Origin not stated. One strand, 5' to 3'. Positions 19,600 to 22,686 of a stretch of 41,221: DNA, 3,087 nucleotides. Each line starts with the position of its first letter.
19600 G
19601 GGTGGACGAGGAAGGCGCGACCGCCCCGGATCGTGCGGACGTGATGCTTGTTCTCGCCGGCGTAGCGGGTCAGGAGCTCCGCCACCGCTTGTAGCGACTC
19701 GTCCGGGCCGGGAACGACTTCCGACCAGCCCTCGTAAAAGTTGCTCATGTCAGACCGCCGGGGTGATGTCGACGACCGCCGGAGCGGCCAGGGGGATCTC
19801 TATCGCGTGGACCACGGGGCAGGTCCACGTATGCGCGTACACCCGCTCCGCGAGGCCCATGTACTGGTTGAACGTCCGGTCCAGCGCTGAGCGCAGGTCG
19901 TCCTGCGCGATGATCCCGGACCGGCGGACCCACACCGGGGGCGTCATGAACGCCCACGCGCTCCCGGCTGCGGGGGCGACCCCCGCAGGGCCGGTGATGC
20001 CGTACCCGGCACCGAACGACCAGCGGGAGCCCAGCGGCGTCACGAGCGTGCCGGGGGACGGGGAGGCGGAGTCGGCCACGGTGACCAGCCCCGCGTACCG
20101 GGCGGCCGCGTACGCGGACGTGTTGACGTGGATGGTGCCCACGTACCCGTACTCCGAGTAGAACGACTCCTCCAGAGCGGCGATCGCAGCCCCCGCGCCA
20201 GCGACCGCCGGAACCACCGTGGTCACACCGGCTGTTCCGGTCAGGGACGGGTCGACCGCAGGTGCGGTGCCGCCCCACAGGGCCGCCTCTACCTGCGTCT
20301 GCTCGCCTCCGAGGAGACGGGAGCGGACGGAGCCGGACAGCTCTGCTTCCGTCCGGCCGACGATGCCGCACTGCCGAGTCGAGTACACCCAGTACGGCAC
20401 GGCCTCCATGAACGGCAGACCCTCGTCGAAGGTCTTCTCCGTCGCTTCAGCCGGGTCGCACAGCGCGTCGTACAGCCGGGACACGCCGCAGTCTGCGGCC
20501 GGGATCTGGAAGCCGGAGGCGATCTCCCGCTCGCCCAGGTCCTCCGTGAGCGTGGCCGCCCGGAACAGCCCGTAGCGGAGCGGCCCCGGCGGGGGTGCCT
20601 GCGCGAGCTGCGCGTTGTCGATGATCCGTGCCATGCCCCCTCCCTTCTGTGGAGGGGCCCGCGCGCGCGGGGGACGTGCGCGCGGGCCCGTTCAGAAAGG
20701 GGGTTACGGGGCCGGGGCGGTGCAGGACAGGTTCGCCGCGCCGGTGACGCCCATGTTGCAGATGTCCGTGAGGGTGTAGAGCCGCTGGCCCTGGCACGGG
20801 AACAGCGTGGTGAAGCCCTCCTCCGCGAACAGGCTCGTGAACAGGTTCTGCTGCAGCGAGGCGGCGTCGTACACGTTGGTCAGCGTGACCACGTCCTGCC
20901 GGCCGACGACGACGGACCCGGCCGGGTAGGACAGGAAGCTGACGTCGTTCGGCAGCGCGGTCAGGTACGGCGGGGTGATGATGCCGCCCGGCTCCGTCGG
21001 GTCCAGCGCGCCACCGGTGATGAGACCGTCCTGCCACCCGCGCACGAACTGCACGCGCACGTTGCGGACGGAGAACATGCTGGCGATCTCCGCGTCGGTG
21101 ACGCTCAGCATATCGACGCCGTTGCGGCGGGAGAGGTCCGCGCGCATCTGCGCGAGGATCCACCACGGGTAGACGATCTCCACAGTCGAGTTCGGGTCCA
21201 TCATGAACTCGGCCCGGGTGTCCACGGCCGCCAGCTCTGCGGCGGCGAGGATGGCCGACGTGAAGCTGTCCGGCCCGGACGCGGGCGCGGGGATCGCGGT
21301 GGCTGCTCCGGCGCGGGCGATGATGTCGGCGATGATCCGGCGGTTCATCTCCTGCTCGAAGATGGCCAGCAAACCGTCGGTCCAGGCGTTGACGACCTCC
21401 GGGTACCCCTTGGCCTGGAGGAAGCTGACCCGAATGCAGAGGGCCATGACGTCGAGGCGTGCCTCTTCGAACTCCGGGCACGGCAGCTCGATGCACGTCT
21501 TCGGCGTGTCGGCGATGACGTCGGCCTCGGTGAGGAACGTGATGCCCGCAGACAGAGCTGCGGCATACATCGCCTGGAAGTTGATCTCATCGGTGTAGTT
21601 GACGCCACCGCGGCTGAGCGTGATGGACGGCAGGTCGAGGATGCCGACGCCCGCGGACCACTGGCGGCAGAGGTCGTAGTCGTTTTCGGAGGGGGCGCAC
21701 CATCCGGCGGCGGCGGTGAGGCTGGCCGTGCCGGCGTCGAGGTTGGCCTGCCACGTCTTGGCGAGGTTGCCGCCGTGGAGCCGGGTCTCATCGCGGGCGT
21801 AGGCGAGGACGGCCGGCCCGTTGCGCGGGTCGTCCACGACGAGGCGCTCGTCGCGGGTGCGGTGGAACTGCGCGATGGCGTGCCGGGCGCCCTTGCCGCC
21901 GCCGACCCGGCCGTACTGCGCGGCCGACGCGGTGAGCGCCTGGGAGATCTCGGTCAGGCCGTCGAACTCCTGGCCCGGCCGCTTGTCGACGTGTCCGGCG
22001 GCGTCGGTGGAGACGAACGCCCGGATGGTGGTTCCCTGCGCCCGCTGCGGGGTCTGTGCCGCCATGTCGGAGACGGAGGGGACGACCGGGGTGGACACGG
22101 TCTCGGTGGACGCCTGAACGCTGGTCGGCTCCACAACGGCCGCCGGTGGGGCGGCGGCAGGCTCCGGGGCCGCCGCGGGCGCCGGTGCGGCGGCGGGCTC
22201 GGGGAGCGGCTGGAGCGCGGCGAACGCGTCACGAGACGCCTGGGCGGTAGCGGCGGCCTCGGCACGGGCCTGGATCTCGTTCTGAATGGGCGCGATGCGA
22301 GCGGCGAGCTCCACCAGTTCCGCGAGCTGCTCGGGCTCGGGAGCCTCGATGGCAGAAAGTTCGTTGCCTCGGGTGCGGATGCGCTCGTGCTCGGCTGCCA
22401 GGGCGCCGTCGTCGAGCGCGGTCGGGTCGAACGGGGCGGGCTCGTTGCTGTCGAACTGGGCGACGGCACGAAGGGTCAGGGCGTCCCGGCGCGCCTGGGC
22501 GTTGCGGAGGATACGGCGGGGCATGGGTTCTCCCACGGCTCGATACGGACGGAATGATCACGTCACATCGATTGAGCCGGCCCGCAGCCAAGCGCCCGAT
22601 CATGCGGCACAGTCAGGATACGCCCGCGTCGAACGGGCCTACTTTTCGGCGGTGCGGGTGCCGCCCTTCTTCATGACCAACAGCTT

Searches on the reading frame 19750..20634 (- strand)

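Call 4: search_protein_families(library=pfam, proteins=[window:19750-20634:-], max_evalue=0.01)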
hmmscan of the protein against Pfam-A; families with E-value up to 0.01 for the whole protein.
window:19750-20634:- (294 aa): 0 families

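Call 5: search_protein_families(library=phrogs, proteins=[window:19750-20634:-], max_evalue=0.001)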
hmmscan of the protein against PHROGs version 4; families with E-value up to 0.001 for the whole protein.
window:19750-20634:- (294 aa): 1 family
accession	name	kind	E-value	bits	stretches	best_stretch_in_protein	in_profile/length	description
phrog_779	-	unknown function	1.2e-40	140.6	1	12-274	15-266/284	-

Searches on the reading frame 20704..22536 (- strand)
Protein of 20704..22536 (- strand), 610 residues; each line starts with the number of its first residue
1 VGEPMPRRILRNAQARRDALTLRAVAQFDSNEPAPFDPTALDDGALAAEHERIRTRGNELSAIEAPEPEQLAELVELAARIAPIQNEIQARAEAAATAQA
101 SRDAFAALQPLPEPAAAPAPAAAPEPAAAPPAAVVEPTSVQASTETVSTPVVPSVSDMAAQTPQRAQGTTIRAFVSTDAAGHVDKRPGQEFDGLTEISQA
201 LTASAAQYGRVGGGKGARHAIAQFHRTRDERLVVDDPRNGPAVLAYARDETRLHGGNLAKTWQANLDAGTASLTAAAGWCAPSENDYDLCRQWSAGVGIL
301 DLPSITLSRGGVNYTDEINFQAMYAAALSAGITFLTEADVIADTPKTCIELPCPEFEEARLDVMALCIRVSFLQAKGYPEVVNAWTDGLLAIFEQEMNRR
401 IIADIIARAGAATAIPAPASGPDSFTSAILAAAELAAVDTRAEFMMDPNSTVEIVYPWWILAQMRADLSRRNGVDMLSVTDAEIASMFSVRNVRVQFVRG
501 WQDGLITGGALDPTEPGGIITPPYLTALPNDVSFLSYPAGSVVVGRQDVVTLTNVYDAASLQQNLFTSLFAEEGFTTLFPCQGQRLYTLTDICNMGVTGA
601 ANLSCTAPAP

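Call 4: search_protein_families(library=pfam, proteins=[window:20704-22536:-], max_evalue=0.01)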
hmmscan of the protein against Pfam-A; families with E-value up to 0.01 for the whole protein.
window:20704-22536:- (610 aa): 0 families

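Call 5: search_protein_families(library=phrogs, proteins=[window:20704-22536:-], max_evalue=0.001)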
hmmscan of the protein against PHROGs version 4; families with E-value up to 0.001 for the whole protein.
window:20704-22536:- (610 aa): 1 family
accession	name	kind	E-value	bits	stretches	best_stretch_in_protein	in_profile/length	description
phrog_777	-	head and packaging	6.7e-109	366.7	1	40-605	12-577/580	major head protein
